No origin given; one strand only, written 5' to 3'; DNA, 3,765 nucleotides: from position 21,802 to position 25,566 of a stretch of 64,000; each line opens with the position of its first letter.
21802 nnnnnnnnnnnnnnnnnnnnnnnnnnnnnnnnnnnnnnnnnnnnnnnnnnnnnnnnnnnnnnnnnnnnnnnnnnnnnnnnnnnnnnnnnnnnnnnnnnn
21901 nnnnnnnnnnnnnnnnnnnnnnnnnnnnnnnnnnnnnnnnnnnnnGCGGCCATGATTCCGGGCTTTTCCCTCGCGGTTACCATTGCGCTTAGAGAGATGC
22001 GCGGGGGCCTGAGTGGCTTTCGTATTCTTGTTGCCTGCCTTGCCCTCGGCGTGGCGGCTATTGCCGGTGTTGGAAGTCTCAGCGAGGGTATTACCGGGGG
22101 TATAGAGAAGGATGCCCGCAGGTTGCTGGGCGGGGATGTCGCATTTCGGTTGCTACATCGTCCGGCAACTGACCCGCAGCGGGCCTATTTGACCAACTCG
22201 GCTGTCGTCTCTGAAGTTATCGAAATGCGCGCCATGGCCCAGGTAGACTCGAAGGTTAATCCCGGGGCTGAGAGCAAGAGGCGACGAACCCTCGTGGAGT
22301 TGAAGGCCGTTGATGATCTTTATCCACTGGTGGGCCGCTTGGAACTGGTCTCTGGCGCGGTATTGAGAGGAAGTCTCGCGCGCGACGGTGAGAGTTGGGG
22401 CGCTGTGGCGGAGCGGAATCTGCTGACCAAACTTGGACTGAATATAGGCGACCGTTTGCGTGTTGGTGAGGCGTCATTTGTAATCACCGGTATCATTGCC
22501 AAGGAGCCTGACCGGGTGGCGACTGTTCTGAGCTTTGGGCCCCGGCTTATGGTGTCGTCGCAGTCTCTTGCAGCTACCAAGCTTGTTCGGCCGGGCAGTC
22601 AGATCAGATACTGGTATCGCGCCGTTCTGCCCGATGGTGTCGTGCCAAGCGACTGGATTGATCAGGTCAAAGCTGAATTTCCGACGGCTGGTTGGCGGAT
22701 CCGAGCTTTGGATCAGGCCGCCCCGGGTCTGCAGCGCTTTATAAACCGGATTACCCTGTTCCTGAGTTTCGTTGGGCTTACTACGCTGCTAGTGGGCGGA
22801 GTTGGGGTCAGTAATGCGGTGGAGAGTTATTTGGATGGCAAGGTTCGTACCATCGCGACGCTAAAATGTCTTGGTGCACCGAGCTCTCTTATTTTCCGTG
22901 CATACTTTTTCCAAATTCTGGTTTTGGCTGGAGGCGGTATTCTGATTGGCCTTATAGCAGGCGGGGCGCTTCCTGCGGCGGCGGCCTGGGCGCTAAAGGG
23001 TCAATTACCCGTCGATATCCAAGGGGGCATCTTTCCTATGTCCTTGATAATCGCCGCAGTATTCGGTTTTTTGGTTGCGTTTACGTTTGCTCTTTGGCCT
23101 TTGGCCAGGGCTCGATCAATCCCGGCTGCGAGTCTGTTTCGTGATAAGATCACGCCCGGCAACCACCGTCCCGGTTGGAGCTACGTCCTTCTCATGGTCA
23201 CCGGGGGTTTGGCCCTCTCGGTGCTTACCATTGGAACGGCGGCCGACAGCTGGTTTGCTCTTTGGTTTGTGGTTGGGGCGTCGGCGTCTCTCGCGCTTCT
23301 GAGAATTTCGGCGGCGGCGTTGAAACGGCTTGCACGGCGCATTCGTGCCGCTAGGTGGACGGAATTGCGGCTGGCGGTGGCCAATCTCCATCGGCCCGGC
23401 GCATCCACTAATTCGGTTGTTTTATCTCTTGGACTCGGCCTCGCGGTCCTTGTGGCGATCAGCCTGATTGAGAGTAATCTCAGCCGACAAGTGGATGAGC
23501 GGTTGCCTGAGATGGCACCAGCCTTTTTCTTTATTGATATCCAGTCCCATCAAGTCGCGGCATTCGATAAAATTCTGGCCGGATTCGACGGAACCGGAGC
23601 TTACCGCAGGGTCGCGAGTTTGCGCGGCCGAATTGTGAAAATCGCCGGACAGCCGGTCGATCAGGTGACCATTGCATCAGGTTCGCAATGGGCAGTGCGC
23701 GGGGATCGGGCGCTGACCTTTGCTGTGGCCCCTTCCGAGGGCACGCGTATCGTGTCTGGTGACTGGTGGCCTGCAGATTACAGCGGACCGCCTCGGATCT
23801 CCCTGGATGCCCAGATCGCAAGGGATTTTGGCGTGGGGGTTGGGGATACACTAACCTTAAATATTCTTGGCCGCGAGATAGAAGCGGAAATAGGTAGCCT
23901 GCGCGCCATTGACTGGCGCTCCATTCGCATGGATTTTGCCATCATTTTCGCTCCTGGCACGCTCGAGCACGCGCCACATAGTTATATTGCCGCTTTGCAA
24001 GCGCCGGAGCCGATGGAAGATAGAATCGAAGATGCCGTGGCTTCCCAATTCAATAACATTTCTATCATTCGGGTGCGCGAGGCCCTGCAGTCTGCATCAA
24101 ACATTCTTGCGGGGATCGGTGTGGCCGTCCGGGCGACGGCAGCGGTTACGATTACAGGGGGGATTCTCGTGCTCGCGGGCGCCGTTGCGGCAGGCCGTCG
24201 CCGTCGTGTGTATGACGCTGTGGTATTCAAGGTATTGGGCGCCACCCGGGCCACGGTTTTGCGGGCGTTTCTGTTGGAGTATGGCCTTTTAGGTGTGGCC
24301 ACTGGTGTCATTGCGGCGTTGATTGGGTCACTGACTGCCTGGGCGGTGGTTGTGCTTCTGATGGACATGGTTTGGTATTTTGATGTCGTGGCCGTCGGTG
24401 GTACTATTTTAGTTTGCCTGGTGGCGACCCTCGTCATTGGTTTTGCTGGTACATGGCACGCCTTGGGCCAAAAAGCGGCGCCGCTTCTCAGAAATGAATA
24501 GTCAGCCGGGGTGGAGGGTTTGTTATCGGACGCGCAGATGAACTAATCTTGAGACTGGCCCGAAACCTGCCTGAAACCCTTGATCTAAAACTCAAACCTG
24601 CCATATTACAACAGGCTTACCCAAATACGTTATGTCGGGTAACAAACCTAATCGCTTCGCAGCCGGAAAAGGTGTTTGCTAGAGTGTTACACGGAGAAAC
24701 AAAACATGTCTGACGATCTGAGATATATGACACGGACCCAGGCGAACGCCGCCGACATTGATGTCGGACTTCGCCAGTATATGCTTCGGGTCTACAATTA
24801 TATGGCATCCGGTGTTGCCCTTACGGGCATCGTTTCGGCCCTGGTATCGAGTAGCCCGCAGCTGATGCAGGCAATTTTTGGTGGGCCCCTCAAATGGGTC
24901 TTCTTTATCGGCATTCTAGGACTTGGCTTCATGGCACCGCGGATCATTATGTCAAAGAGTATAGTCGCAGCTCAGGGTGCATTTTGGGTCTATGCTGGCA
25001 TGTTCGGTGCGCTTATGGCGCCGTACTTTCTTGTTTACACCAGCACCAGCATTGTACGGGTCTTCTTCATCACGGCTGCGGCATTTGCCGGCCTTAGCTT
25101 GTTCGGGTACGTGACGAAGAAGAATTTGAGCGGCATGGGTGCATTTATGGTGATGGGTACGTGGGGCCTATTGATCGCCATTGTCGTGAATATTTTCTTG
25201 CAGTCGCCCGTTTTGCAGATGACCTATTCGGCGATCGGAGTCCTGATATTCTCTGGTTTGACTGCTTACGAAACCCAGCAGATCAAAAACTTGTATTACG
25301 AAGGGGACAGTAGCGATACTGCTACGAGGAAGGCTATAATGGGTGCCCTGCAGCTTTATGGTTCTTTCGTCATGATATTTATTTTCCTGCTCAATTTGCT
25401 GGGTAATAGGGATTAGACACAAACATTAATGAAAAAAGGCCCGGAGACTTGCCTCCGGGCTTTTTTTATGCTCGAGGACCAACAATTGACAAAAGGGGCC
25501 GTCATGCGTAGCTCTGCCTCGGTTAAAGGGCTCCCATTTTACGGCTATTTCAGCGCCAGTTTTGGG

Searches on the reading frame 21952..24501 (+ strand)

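Call 89: search_protein_families(library=pfam, proteins=[window:21952-24501:+], max_evalue=0.00001)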
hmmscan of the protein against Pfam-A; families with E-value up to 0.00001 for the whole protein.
window:21952-24501:+ (849 aa): 2 families
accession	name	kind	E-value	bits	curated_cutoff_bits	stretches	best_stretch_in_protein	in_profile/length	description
PF02687.27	FtsX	-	8.8e-17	61.7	25.5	2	273-391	2-119/120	FtsX-like permease C-terminal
PF12704.14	MacB_PCD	-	1.8e-15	58.2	27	1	27-215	5-181/207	MacB-like periplasmic core domain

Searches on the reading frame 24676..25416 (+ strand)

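Call 89: search_protein_families(library=pfam, proteins=[window:24676-25416:+], max_evalue=0.00001)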
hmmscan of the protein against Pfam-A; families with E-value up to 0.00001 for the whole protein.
window:24676-25416:+ (246 aa): 1 family
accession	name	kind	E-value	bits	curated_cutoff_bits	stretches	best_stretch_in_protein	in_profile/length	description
PF01027.25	Bax1-I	-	3.2e-56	190.8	34.1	1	33-242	1-207/207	Inhibitor of apoptosis-promoting Bax1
